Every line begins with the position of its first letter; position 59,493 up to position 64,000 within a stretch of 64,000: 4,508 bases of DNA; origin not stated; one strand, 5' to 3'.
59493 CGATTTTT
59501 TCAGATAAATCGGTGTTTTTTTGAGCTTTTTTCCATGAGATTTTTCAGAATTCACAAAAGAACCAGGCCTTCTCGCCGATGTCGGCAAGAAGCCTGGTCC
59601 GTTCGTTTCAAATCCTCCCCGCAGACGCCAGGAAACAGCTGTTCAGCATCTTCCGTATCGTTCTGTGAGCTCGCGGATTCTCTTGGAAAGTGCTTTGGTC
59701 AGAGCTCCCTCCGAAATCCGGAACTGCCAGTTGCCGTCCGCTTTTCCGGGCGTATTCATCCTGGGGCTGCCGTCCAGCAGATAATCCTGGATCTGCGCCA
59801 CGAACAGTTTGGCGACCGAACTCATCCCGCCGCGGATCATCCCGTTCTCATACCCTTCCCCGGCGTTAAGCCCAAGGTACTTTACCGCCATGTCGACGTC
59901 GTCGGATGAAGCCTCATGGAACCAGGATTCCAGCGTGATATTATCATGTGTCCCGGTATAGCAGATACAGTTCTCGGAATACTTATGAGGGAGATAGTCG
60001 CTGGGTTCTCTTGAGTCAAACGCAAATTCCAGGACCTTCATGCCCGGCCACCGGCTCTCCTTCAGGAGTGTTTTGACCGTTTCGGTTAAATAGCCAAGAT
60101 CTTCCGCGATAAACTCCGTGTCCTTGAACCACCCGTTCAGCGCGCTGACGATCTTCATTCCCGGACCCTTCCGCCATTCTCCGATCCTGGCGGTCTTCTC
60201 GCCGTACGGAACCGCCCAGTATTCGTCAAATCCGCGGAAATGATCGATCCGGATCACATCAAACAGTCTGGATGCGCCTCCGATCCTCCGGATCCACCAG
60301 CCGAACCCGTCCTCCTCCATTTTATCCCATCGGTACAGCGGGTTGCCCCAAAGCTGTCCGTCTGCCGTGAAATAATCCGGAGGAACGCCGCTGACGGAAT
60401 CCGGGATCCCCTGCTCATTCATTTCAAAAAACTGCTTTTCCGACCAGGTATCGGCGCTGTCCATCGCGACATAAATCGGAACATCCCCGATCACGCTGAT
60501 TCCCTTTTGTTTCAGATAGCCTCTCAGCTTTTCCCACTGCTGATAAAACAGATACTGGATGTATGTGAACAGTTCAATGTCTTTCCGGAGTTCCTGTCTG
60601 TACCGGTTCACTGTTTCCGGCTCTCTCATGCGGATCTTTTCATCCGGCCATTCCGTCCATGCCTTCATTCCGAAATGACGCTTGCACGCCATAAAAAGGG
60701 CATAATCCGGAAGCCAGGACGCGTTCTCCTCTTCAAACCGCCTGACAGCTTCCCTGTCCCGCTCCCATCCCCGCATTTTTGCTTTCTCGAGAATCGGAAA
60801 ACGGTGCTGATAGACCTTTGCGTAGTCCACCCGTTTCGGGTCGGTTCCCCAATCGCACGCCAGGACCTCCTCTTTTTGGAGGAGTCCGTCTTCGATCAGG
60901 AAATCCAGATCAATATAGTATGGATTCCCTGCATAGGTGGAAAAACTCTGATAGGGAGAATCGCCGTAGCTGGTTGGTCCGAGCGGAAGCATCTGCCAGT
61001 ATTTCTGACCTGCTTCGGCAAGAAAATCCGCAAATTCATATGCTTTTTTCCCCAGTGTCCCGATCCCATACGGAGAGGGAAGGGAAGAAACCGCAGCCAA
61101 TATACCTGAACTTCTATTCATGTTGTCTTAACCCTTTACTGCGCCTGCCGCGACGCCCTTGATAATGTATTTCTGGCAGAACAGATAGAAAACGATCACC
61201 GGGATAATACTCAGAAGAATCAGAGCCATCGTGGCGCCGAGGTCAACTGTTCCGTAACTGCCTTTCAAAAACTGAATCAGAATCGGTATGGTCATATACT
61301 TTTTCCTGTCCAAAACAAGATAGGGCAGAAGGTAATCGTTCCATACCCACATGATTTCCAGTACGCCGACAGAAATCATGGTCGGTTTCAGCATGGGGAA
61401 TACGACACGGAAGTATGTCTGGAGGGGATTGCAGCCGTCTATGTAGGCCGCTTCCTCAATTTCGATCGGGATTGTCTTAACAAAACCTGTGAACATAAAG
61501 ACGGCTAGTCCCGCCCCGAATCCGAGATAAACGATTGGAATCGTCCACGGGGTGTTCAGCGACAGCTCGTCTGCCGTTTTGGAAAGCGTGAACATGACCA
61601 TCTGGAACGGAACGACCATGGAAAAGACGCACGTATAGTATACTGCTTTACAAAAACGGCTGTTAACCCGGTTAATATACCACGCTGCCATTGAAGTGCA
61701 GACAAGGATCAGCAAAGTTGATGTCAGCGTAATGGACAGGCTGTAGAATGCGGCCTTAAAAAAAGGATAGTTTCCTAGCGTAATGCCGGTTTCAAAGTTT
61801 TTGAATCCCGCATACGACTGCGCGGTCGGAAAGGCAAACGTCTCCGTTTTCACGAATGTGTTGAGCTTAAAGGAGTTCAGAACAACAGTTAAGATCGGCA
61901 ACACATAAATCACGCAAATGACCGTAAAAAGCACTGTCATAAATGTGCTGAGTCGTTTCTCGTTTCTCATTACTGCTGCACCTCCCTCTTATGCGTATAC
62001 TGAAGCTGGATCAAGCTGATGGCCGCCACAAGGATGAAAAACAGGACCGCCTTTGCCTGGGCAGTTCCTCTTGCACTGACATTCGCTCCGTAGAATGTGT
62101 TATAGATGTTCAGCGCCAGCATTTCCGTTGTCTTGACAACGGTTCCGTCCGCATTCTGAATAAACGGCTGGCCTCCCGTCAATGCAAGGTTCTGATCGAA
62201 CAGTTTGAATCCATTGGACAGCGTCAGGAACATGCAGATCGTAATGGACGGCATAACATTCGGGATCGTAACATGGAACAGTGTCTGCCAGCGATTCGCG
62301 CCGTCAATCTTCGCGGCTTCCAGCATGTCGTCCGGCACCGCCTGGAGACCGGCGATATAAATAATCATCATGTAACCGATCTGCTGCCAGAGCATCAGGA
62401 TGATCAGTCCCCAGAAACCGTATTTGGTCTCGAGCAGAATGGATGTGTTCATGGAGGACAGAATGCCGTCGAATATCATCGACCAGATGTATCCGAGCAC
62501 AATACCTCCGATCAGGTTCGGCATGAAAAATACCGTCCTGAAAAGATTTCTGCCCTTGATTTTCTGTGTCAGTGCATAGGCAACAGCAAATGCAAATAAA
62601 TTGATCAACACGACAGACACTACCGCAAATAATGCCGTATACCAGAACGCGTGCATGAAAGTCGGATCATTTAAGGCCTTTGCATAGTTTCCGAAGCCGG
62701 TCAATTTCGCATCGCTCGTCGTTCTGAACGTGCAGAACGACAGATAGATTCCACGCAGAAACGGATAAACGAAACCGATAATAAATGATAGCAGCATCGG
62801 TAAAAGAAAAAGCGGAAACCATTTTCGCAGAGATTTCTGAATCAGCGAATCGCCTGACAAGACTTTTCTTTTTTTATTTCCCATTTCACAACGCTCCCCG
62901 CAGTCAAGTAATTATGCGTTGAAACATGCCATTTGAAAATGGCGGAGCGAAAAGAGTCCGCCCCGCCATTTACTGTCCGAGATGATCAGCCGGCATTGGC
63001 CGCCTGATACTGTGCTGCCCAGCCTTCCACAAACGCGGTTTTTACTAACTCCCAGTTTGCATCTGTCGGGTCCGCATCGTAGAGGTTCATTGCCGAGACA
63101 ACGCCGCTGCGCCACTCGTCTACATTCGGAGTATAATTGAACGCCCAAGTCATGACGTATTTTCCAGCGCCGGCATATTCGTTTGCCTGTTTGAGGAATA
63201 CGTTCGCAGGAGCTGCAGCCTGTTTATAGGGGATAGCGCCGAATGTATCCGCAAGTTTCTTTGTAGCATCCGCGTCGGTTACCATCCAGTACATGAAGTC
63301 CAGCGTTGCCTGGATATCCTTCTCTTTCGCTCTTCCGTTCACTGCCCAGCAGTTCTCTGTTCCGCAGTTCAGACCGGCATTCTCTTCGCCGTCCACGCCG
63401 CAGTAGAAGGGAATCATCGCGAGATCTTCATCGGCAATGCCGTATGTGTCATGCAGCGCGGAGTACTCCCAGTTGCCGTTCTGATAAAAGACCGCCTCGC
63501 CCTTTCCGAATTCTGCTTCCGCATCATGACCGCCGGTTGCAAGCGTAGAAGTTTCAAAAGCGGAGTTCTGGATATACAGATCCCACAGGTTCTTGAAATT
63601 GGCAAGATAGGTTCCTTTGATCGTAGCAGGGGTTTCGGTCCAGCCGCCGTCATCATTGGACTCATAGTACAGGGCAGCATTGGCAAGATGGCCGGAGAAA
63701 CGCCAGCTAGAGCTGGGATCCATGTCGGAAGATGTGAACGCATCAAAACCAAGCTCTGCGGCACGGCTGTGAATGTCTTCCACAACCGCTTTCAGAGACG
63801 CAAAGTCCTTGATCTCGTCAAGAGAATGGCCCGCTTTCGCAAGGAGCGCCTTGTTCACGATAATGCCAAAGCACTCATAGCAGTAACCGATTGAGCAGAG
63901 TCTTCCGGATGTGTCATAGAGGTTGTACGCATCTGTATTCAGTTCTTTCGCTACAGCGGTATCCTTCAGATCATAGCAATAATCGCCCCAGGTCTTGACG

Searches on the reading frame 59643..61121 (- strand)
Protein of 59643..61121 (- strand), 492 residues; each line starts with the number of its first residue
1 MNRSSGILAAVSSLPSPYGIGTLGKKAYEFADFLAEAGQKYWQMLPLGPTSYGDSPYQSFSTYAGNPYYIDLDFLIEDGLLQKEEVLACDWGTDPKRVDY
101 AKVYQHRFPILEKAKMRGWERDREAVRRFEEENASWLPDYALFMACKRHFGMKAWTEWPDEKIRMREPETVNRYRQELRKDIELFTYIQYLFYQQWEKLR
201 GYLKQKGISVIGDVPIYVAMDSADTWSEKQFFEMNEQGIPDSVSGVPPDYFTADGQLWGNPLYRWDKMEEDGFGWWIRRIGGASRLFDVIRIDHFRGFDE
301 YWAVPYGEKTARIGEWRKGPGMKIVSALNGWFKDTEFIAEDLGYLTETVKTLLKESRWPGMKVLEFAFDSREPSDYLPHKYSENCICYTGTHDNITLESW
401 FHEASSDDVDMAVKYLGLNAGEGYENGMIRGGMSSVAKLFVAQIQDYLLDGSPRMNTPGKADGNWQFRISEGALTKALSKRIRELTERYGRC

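Call 88: search_protein_families(library=pfam, proteins=[window:59643-61121:-])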
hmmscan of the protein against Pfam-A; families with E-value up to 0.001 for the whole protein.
window:59643-61121:- (492 aa): 1 family
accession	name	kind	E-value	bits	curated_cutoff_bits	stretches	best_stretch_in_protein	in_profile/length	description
PF02446.23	Glyco_hydro_77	-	1.7e-175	584.8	25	1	10-474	2-464/465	4-alpha-glucanotransferase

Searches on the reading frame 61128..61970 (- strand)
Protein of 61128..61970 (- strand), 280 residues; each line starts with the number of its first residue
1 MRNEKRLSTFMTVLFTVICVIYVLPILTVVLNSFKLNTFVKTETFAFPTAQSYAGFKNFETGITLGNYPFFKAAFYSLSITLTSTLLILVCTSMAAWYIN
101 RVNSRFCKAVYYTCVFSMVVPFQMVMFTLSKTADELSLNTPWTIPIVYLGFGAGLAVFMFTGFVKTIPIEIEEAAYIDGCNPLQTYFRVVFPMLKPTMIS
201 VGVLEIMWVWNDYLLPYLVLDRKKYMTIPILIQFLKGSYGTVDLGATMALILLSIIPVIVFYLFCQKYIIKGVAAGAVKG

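Call 88: search_protein_families(library=pfam, proteins=[window:61128-61970:-])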
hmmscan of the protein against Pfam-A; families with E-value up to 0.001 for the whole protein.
window:61128-61970:- (280 aa): 1 family
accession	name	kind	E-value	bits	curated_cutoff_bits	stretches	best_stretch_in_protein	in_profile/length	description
PF00528.27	BPD_transp_1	-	7.3e-18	65.4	26.4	1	93-272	6-181/184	Binding-protein-dependent transport system inner membrane component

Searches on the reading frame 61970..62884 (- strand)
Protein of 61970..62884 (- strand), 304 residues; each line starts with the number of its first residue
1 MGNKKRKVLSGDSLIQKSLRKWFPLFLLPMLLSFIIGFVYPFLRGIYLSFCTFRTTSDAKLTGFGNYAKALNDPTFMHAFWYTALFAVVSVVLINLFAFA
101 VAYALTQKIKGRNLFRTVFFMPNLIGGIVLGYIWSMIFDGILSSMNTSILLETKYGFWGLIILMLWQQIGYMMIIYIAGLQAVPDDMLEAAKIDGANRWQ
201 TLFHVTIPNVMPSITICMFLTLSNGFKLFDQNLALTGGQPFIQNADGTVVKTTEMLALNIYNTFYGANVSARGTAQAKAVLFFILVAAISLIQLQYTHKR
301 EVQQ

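Call 88: search_protein_families(library=pfam, proteins=[window:61970-62884:-])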
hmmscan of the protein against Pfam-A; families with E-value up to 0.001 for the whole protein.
window:61970-62884:- (304 aa): 1 family
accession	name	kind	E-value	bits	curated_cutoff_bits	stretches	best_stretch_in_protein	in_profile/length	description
PF00528.27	BPD_transp_1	-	7e-21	75.2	26.4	1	110-292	15-174/184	Binding-protein-dependent transport system inner membrane component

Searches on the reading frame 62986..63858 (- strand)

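Call 88: search_protein_families(library=pfam, proteins=[window:62986-63858:-])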
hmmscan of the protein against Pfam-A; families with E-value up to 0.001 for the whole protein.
window:62986-63858:- (290 aa): 1 family
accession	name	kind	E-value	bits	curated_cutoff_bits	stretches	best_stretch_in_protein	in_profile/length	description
PF13416.11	SBP_bac_8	-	5.8e-19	69.4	27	1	1-219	99-269/279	Bacterial extracellular solute-binding protein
